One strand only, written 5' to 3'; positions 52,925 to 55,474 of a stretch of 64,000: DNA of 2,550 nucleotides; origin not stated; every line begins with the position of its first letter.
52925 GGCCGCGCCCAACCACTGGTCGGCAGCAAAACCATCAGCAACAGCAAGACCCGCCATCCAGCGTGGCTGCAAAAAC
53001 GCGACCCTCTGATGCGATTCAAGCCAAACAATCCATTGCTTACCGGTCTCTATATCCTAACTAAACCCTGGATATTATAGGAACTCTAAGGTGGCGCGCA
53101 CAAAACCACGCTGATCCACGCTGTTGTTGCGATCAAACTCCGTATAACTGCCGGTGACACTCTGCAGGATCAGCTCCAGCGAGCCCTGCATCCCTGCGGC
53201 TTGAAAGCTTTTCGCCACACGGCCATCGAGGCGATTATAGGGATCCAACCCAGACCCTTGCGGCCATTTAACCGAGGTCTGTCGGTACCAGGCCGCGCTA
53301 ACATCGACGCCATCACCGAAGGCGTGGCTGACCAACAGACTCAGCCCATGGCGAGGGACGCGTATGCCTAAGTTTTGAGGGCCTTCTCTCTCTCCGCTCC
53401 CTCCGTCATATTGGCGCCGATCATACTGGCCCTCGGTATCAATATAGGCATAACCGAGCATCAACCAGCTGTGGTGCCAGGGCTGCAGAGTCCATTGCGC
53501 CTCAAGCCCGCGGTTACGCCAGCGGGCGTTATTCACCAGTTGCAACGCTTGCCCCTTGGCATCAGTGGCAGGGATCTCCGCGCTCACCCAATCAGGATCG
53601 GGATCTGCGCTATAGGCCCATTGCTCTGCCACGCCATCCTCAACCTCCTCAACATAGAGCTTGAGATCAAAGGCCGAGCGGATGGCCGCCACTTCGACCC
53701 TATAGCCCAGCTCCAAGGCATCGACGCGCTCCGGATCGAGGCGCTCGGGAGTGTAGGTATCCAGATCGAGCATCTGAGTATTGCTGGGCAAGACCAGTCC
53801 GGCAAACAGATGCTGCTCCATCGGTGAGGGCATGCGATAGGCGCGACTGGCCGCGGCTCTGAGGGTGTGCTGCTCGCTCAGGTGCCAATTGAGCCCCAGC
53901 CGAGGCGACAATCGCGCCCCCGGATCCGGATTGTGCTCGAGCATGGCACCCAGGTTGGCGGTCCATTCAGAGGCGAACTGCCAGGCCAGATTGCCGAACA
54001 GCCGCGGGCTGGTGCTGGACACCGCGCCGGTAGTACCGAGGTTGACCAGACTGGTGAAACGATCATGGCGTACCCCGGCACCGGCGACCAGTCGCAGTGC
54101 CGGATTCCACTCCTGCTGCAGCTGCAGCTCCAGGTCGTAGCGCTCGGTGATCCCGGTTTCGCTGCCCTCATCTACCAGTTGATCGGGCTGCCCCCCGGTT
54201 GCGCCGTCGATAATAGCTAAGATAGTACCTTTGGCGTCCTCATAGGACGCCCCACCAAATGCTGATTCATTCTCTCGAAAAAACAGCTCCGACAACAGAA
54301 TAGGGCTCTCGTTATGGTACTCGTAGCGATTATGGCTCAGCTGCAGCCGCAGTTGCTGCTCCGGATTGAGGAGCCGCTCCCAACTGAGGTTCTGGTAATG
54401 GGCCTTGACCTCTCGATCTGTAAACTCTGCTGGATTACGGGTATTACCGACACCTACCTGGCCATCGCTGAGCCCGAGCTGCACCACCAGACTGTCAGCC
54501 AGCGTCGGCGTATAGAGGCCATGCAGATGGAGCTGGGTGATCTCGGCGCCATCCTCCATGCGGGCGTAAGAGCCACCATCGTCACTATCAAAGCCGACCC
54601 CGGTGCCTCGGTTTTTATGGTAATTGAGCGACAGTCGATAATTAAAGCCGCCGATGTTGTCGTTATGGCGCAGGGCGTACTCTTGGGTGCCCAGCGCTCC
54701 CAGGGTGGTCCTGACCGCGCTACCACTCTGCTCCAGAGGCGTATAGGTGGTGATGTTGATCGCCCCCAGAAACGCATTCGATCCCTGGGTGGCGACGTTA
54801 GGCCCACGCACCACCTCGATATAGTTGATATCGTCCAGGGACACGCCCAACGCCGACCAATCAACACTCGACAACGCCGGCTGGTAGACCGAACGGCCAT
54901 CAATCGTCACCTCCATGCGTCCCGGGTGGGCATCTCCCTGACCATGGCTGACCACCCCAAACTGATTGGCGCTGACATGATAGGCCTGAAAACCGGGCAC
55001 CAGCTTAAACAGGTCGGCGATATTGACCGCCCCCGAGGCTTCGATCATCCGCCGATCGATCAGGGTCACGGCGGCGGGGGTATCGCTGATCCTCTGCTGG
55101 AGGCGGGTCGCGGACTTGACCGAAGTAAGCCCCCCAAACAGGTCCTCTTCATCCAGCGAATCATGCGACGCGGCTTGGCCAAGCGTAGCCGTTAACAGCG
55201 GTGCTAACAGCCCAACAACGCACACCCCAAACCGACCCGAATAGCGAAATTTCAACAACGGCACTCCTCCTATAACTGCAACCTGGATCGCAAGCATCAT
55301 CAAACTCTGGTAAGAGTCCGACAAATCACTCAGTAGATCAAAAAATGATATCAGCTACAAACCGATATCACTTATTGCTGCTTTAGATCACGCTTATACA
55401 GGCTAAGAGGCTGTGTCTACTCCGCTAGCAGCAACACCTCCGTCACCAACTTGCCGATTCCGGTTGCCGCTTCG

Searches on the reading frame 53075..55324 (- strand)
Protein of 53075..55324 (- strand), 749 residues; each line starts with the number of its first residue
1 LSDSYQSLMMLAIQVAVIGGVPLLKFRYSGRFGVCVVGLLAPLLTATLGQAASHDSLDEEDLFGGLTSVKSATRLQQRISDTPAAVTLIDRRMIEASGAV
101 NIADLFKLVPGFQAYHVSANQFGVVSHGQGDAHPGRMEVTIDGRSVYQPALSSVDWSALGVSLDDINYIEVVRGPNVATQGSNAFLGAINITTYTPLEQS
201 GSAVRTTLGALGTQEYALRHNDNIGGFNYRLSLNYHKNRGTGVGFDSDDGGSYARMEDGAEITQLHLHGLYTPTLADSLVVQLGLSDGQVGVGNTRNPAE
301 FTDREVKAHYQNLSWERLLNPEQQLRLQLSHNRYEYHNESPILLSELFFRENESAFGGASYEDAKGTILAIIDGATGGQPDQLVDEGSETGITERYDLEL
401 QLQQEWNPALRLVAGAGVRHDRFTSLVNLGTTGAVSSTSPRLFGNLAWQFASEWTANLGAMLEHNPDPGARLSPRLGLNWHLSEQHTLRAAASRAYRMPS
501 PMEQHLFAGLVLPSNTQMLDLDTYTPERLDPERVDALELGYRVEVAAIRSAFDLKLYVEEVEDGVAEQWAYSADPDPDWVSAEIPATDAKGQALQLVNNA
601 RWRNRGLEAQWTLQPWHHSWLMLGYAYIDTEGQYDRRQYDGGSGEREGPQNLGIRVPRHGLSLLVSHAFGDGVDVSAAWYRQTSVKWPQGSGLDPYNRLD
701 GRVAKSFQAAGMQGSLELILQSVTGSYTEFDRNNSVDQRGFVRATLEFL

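Call 93: search_protein_families(library=ncbifam, proteins=[window:53075-55324:-], max_evalue=1e-10)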
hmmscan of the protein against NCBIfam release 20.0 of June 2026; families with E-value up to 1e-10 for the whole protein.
window:53075-55324:- (749 aa): 9 families
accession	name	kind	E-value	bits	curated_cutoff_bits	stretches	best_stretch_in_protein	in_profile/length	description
NF053590.1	TonB_dep_TOL0244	equivalog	3.7e-49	167.9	645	2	68-333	14-265/604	TOL_0244 family TonB-dependent receptor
TIGR01785.1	TonB-hemin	subfamily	2.3e-23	82.6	316.85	1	68-196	4-131/677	TonB-dependent heme/hemoglobin receptor family protein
TIGR01783.1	TonB-siderophor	subfamily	5.4e-21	74.9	223.5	1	81-239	1-156/649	TonB-dependent siderophore receptor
TIGR01786.1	TonB-hemlactrns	subfamily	7.2e-18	64.3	323.75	0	76-195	15-135/719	TonB-dependent hemoglobin/transferrin/lactoferrin family receptor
TIGR01779.1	TonB-B12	equivalog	3.9e-17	62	599.7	1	67-247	30-206/614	TonB-dependent vitamin B12 receptor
NF010038.0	PRK13513.1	equivalog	2.7e-14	52.7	942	0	68-194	38-165/659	ligand-gated channel protein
NF010010.0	PRK13483.1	equivalog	7.8e-14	50.6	927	0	67-205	35-174/660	ligand-gated channel protein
NF007478.2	PRK10064.1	equivalog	1.1e-13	50.3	745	0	65-194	30-158/663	catecholate siderophore receptor CirA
NF007926.1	PRK10641.1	equivalog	6.3e-13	48.1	836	1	68-259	30-218/617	TonB-dependent vitamin B12 receptor BtuB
